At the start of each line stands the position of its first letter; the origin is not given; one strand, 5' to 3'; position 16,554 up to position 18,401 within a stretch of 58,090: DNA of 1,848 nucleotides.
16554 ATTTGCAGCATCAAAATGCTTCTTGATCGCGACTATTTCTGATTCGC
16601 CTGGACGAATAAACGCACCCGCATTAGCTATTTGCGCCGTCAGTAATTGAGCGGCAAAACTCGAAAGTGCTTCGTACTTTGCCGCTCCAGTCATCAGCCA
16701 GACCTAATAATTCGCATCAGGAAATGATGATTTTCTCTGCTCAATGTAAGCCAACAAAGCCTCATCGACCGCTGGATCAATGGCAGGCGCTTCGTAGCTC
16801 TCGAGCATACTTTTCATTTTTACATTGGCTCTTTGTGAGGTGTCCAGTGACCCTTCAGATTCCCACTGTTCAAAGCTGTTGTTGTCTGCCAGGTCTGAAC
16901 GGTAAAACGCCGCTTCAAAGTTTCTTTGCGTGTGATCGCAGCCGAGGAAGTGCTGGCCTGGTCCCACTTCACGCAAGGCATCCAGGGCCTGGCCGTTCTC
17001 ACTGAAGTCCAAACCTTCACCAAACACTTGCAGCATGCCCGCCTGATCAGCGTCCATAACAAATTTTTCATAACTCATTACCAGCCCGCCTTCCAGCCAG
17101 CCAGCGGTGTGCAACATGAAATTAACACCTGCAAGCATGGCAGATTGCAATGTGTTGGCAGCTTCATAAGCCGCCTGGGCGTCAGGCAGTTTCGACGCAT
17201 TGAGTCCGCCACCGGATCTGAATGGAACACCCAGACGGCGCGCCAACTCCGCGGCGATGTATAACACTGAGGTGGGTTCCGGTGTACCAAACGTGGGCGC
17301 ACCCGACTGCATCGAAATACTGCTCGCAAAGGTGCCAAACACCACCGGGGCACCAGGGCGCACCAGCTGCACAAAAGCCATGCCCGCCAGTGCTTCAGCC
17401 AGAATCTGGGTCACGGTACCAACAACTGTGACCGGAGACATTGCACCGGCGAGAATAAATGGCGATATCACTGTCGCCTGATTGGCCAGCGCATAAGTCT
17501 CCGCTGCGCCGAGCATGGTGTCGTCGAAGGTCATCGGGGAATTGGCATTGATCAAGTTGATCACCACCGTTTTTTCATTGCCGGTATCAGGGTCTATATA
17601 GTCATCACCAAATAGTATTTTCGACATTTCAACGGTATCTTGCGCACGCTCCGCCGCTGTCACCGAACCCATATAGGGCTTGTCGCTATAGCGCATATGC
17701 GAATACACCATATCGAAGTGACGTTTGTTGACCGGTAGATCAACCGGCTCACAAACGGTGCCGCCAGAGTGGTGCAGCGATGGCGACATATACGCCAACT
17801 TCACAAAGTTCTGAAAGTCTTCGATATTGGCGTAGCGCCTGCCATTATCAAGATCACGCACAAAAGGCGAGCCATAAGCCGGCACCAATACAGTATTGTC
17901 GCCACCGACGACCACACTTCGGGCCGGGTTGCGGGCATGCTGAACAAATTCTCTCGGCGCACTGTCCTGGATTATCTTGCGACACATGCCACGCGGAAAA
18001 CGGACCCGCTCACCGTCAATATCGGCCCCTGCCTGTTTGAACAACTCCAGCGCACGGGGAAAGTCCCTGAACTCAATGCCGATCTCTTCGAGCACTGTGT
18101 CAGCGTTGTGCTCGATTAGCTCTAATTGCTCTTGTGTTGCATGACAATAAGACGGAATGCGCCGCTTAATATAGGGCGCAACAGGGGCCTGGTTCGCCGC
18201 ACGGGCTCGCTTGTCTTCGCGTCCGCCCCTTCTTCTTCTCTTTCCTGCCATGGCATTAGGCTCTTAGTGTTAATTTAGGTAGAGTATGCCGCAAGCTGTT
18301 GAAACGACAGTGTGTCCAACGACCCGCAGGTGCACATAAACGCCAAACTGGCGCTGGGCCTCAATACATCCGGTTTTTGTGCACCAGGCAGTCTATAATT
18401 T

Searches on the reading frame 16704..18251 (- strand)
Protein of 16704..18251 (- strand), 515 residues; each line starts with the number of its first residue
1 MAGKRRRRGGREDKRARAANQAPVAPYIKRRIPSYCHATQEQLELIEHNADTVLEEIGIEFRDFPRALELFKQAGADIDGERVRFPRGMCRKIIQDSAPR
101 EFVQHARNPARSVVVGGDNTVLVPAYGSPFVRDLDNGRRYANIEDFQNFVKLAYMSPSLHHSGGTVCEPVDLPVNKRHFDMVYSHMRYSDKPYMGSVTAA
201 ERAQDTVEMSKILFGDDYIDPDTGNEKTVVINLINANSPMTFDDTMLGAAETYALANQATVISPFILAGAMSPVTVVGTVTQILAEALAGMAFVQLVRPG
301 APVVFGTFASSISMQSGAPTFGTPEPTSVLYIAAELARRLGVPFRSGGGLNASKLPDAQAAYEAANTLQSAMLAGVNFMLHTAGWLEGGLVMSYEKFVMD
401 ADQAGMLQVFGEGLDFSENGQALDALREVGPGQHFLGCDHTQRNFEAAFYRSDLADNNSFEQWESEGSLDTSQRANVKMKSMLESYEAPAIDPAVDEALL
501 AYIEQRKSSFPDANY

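Call 3: search_protein_families(library=pfam, proteins=[window:16704-18251:-], max_evalue=0.01)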
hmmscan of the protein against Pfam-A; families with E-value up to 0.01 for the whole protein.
window:16704-18251:- (515 aa): 1 family
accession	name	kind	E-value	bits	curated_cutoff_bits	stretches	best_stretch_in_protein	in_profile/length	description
PF06253.16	MTTB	-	6.4e-227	753.9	25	1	7-511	1-500/500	Trimethylamine methyltransferase (MTTB)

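Call 4: search_protein_families(library=ncbifam, proteins=[window:16704-18251:-], max_evalue=0.01)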
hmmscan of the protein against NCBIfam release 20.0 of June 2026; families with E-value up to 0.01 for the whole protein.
window:16704-18251:- (515 aa): 1 family
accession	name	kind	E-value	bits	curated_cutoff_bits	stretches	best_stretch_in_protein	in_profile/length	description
TIGR02369.2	trimeth_pyl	equivalog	8.2e-75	252.1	525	1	39-505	7-467/469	[trimethylamine--corrinoid protein] Co-methyltransferase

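Call 7: search_solved_structures(query=window:16704-18251:-, max_evalue=0.001, show_alignments=2)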
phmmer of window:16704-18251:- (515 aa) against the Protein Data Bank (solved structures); distinct sequences matched with E-value up to 0.001: 5.
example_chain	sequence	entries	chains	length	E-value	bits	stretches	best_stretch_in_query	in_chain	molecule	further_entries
4yyc_A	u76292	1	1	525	5.6e-228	760.7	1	4-513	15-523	Putative trimethylamine methyltransferase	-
2qne_A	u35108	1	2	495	1e-133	449.8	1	27-507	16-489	Putative methyltransferase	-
9yce_A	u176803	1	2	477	3.1e-133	448.2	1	32-507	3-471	Glycine betaine methyltransferase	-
7xcl_A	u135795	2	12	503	2.3e-34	122.1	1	261-510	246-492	Trimethylamine methyltransferase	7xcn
7xcm_A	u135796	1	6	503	3.1e-34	121.7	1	261-510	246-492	Trimethylamine methyltransferase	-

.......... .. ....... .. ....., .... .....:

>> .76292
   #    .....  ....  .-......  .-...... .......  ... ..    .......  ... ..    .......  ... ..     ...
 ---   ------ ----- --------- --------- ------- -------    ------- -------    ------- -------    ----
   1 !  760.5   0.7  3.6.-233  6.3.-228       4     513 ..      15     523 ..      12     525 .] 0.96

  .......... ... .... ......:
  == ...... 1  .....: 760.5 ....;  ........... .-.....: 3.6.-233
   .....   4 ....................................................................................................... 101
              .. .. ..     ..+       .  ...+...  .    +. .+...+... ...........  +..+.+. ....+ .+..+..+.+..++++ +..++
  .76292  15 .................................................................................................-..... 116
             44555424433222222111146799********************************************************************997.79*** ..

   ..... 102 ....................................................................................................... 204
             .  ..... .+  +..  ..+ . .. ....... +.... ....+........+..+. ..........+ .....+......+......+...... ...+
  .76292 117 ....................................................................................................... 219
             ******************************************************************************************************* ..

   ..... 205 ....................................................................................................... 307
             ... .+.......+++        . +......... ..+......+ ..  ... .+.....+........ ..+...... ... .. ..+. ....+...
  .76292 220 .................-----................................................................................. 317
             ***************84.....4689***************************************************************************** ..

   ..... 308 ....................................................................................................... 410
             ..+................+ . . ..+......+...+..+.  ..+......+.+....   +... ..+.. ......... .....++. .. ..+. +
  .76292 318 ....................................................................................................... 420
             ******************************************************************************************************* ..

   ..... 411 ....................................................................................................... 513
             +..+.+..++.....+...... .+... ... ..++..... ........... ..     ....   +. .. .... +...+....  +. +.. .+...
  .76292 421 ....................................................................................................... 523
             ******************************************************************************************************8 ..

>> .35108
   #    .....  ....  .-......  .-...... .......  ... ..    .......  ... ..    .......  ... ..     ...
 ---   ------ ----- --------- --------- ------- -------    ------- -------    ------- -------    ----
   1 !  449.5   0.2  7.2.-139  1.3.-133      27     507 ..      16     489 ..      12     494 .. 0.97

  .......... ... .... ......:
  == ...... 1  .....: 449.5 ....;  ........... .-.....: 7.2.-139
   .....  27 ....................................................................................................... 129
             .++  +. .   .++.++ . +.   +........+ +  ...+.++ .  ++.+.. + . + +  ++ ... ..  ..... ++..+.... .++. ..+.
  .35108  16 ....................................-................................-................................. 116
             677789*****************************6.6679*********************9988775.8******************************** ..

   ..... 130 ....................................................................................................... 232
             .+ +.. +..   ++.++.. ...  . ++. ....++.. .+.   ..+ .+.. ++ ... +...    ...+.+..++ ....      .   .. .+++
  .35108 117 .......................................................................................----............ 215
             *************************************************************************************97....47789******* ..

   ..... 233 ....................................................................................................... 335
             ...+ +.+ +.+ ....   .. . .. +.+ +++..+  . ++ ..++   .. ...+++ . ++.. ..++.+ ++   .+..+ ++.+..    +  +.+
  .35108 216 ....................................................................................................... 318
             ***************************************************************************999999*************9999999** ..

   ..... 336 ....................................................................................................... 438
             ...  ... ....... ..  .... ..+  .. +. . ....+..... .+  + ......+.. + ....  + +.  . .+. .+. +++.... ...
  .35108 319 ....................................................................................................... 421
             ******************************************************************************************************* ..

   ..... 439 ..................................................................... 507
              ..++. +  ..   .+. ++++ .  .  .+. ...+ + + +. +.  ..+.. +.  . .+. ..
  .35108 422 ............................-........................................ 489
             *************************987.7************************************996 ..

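Call 8: find_homologous_proteins(query=window:16704-18251:-)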
Query window:16704-18251:- (515 aa): 8000 proteins with E <= 0.001 among 8000 candidates; the best 120 are listed.
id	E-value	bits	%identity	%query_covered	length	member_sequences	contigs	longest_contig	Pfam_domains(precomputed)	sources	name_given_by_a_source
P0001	0.0e+0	1149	98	100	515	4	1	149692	PF06253.17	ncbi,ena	-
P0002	0.0e+0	1064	90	100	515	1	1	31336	PF06253.17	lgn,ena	-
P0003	0.0e+0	1064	90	100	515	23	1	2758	PF06253.17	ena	-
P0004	0.0e+0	1062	90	100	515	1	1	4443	PF06253.17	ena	-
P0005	0.0e+0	1055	89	100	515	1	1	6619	PF06253.17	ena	-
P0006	0.0e+0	1053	89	98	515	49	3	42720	PF06253.17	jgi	-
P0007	0.0e+0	1050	88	100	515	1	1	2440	PF06253.17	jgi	-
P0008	0.0e+0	1044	88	100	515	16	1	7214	PF06253.17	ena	-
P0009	0.0e+0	1035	88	100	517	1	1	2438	PF06253.17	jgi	-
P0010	0.0e+0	1029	85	97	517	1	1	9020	PF06253.17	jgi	-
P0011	0.0e+0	1026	86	95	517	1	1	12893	PF06253.17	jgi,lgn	-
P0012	0.0e+0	1015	87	100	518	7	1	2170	PF06253.17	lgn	-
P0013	0.0e+0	1014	88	97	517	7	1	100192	PF06253.17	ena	-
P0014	0.0e+0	1013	87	98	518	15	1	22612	PF06253.17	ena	-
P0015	3.3e-298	1007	88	95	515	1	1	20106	PF06253.17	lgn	-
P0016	6.8e-298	1006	86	97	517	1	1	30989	PF06253.17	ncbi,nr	ncbi:trimethylamine methyltransferase [Chromatiales bacterium (ex Bugula neritina AB1)]|nr:trimethyl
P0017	6.9e-298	1006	86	100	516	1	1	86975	PF06253.17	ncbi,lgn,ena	-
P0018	9.1e-298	1006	86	97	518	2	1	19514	PF06253.17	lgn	-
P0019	1.1e-296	1002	87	97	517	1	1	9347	PF06253.17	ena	-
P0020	2.8e-296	1001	87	95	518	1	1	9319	PF06253.17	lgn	-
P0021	2.9e-296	1001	86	100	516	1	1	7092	PF06253.17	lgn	-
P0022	8.2e-296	999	86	100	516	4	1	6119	PF06253.17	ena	-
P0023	2.4e-295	998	86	96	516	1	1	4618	PF06253.17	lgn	-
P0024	6.2e-295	996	86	97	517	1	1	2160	PF06253.17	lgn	-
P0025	1.5e-294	995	85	100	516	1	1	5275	PF06253.17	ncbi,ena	-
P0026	3.3e-294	994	85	100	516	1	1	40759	PF06253.17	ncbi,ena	-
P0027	8.8e-294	993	85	97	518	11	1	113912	PF06253.17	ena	-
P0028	1.4e-293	992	85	99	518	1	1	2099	PF06253.17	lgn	-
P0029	1.9e-293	992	85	100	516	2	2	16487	PF06253.17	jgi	jgi:trimethylamine--corrinoid protein Co-methyltransferase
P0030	1.9e-292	988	85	100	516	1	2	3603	PF06253.17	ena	-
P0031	6.9e-290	980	83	100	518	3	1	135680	PF06253.17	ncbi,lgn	-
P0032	9.4e-290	979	84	100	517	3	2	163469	PF06253.17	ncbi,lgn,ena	-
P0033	5.4e-289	977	83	98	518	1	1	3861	PF06253.17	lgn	-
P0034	1.1e-286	969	85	95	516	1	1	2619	PF06253.17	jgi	-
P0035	3.4e-285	964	84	98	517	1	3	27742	PF06253.17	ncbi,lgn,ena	-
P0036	5.3e-284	960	83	97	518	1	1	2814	PF06253.17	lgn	-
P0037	1.9e-282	955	82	97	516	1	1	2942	PF06253.17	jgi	-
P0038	4.8e-280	947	85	94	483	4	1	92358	PF06253.17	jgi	jgi:trimethylamine--corrinoid protein Co-methyltransferase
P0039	6.5e-280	947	83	97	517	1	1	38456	PF06253.17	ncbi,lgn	-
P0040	2.0e-279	945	82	99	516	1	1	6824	PF06253.17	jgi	-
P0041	2.1e-275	932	81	98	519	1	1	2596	PF06253.17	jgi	-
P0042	7.6e-275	930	79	98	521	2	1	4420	PF06253.17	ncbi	-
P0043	7.8e-275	930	80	95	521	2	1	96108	PF06253.17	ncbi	-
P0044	3.8e-274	928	79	97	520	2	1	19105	PF06253.17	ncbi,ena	-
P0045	6.6e-274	927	80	98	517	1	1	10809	PF06253.17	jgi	-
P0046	1.1e-273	926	80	95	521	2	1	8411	PF06253.17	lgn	-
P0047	1.4e-271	919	78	98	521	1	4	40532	PF06253.17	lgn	-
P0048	1.7e-271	919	81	95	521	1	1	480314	PF06253.17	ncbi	-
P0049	1.7e-271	919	81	95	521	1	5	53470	PF06253.17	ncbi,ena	-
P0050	1.8e-271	919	80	95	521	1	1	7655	PF06253.17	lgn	-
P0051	4.1e-271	918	80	95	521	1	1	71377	PF06253.17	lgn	-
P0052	4.4e-271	918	80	97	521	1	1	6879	PF06253.17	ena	-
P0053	4.6e-271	918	80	95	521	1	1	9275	PF06253.17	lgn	-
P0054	4.8e-271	918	79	98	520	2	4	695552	PF06253.17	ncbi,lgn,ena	ncbi:MAG: trimethylamine methyltransferase family protein [Granulosicoccaceae bacterium]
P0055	1.2e-270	916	80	95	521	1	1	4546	PF06253.17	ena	-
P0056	1.2e-269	913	78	97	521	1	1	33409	PF06253.17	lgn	-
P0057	2.4e-269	912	78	98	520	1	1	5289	PF06253.17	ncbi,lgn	-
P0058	2.7e-269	912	79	98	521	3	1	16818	PF06253.17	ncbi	-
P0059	3.2e-269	912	78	98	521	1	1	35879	PF06253.17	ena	-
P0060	3.5e-269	911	78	98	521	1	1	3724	PF06253.17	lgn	-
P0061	4.9e-269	911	78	98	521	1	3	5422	PF06253.17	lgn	-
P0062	6.1e-269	911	80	95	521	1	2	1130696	PF06253.17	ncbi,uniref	ncbi:trimethylamine methyltransferase family protein [Granulosicoccus sp. 3-233]|uniref:trimethylami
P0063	6.6e-269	911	79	95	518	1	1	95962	PF06253.17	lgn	-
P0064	8.4e-269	910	79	96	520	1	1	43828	PF06253.17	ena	-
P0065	1.0e-268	910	79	95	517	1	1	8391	PF06253.17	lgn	-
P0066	1.3e-268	910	78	98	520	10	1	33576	PF06253.17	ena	-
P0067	1.4e-268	909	78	98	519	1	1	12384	PF06253.17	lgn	-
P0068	1.8e-268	909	91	84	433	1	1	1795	PF06253.17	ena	-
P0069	1.8e-268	909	78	98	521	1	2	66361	PF06253.17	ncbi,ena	-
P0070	3.7e-268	908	78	98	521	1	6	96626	PF06253.17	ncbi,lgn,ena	-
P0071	3.9e-268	908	78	97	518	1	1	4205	PF06253.17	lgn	-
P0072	5.0e-268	908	78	98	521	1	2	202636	PF06253.17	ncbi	-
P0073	5.6e-268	908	78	98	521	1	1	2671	PF06253.17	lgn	-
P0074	8.3e-268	907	78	96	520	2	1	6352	PF06253.17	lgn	-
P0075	8.5e-268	907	77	98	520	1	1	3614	PF06253.17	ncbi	-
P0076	8.9e-268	907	80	95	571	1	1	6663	PF06253.17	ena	-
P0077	1.2e-267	906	78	98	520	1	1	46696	PF06253.17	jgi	-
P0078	1.5e-267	906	78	98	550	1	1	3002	PF06253.17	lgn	-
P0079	2.1e-267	906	79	96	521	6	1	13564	PF06253.17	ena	-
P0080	2.9e-267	905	78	96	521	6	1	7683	PF06253.17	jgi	-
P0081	3.6e-267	905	78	98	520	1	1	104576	PF06253.17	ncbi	ncbi:MAG: trimethylamine methyltransferase family protein [Granulosicoccus sp.]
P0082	3.9e-267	905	79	95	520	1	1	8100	PF06253.17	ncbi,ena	-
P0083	4.4e-267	905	78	97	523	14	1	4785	PF06253.17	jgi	jgi:trimethylamine--corrinoid protein Co-methyltransferase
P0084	4.9e-267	904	-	-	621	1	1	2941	PF06253.17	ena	-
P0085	7.0e-267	904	77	97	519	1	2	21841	PF06253.17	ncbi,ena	-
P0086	7.4e-267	904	77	98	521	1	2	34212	PF06253.17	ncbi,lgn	ncbi:MAG: trimethylamine methyltransferase family protein [Granulosicoccus sp.]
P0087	8.1e-267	904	77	97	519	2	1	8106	PF06253.17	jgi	jgi:trimethylamine--corrinoid protein Co-methyltransferase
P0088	8.3e-267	904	78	99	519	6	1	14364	PF06253.17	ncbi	-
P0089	8.4e-267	904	79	96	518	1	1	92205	PF06253.17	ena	-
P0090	8.9e-267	904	79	95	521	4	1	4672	PF06253.17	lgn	-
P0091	9.6e-267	903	78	98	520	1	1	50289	PF06253.17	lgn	-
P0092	1.0e-266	903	79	95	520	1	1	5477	PF06253.17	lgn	-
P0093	1.3e-266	903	79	95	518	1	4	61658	PF06253.17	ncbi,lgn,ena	-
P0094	1.7e-266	903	77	97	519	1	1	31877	PF06253.17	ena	-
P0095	1.8e-266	903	78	99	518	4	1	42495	PF06253.17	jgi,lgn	-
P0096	1.9e-266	902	77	97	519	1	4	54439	PF06253.17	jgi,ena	-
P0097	2.0e-266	902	78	100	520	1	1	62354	PF06253.17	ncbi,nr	ncbi:MAG: trimethylamine methyltransferase family protein [Granulosicoccus sp.]|nr:trimethylamine me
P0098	2.0e-266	902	77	97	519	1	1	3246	PF06253.17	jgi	-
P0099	2.7e-266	902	79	95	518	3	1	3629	PF06253.17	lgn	-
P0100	3.1e-266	902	78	98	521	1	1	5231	PF06253.17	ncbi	-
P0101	3.6e-266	902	77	98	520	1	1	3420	PF06253.17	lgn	-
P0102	3.9e-266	901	79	95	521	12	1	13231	PF06253.17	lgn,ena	-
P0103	4.1e-266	901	79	95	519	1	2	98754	PF06253.17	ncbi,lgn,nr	ncbi:MAG: trimethylamine methyltransferase [Gammaproteobacteria bacterium]|nr:MAG: trimethylamine me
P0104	6.2e-266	901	77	97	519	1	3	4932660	PF06253.17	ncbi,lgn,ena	ncbi:MAG: trimethylamine methyltransferase family protein [Granulosicoccus sp.]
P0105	1.3e-265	900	77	95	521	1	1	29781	PF06253.17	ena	-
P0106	1.3e-265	900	77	97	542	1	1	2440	PF06253.17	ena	-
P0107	1.3e-265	900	76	98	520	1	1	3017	PF06253.17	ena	-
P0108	1.3e-265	900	77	98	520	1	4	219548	PF06253.17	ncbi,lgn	-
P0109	1.4e-265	900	78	98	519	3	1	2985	PF06253.17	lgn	-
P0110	1.7e-265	899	77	95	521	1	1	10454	PF06253.17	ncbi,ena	-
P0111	1.9e-265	899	78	97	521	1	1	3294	PF06253.17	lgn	-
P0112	2.6e-265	899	77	97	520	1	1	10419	PF06253.17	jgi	-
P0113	3.6e-265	898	77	98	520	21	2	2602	PF06253.17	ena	-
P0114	4.6e-265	898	77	97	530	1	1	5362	PF06253.17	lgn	-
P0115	5.6e-265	898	77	97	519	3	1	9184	PF06253.17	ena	-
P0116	8.6e-265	897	78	95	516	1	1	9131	PF06253.17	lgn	-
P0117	1.3e-264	896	76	99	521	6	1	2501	PF06253.17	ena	-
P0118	1.3e-264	896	78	98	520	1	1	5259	PF06253.17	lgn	-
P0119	1.3e-264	896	76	97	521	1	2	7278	PF06253.17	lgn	-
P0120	1.5e-264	896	78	96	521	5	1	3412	PF06253.17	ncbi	-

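Call 19: find_related_loci(query=window:16704-18251:-, collection=genome_contigs, flank=10000)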
Query window:16704-18251:- (515 aa) in genome_contigs; peptide patterns used: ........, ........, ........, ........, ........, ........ (x = any residue, [..] = any of these).
600 stretches matched a pattern (row limit reached: there are more); 592 encode a relative of the query (tblastn E <= 1e-3); the best 80 are kept; 80 distinct loci.
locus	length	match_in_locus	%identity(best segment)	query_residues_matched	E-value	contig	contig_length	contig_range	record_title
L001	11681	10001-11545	90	1-515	0e+0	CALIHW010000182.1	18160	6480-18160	MAG: uncultured Granulosicoccaceae bacterium isolate R3_Bin_Bin_67_1 genome assembly, contig: c_000000394300, whole geno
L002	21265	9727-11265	78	4-515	0e+0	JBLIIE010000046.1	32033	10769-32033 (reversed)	MAG: Granulosicoccus sp. isolate 3300054696_161 Ga0535666_0001487, whole genome shotgun sequence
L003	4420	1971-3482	79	12-515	0e+0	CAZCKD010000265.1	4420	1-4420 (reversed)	MAG TPA_asm: uncultured Granulosicoccaceae bacterium isolate SRP065251_co1_144 genome assembly, contig: NODE_15018_lengt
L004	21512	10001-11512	79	12-515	0e+0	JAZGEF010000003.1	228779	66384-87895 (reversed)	MAG: Granulosicoccaceae bacterium isolate SCS4bin.15 SCS4bin.15_3, whole genome shotgun sequence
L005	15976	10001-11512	77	12-515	0e+0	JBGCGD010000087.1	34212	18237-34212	MAG: Granulosicoccus sp. isolate SGMAG-07 contig87, whole genome shotgun sequence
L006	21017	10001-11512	76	12-515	0e+0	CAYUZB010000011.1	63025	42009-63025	MAG TPA_asm: uncultured Granulosicoccaceae bacterium isolate SRP114822_co2_94 genome assembly, contig: NODE_360_length_6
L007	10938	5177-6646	77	26-515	0e+0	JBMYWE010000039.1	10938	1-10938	MAG: Granulosicoccaceae bacterium isolate ME_XS_2210_bin_61 ME_XS_2210_bin_61_42, whole genome shotgun sequence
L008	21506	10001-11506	77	14-515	0e+0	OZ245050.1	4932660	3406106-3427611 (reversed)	MAG: Granulosicoccus sp. isolate 0ffd33fa-b676-48cf-95d1-698f17edac07 genome assembly, chromosome: 1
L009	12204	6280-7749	77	26-515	0e+0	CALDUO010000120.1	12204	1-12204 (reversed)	MAG: uncultured Granulosicoccaceae bacterium isolate L4_Bin_Bin_67_1 genome assembly, contig: c_000000069833, whole geno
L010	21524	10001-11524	73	3-515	0e+0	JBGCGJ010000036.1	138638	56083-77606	MAG: Halioglobus sp. isolate SGMAG-01 contig36, whole genome shotgun sequence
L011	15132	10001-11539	74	5-514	0e+0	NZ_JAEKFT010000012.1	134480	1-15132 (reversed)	Denitromonas iodatirespirans strain IR-12 KPDAEFOI_12, whole genome shotgun sequence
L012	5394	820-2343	75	4-515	0e+0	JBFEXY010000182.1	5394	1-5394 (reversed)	MAG: Woeseiaceae bacterium isolate Mix_mud09.2021.07.33 k141_287897_length_5394_cov_26.7382, whole genome shotgun sequen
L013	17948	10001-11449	76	27-514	0e+0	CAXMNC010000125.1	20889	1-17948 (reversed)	MAG: Acidiferrobacterales bacterium isolate 07C-BC-St02_bin.17.orig genome assembly, contig: k141_3004010, whole genome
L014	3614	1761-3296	73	1-515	0e+0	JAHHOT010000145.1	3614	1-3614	MAG: Gammaproteobacteria bacterium isolate IDS-8 SC9687-89-91_k127_1714871, whole genome shotgun sequence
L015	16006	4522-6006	74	16-515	0e+0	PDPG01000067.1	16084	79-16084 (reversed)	MAG: Proteobacteria bacterium isolate DOLZORAL124_48_12 DolZOral124_scaffold_5622, whole genome shotgun sequence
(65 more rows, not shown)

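Call 20: find_encoding_contigs(protein=P0001, flank=10000, max_places=3)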
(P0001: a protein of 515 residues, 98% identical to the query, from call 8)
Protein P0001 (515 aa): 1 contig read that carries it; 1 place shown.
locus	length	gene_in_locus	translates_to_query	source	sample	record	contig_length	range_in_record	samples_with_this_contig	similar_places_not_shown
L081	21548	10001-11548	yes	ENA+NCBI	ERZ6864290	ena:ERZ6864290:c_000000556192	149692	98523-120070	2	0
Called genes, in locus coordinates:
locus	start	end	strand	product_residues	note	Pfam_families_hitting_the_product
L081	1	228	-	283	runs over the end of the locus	PF00892:EamA, PF06800:Sugar_transport (faint), PF00892:EamA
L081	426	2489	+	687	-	-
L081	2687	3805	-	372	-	-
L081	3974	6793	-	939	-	-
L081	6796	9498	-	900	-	PF04972:BON, PF00691:OmpA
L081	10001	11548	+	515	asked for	PF06253:MTTB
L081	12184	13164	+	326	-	PF01965:DJ-1_PfpI, PF12833:HTH_18, PF00165:HTH_AraC (weak)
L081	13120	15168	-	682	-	PF00111:Fer2 (weak), PF17650:RACo_linker, PF17651:Raco_middle, PF14574:RACo_C_ter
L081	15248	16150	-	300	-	PF00809:Pterin_bind, PF03599:CdhD (weak)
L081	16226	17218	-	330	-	PF02219:MTHFR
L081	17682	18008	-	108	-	PF13769:Virulence_fact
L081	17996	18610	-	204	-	PF07796:DUF1638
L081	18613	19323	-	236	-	PF02607:B12-binding_2, PF02310:B12-binding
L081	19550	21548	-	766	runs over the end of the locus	PF00390:malic, PF03949:Malic_M, PF01515:PTA_PTB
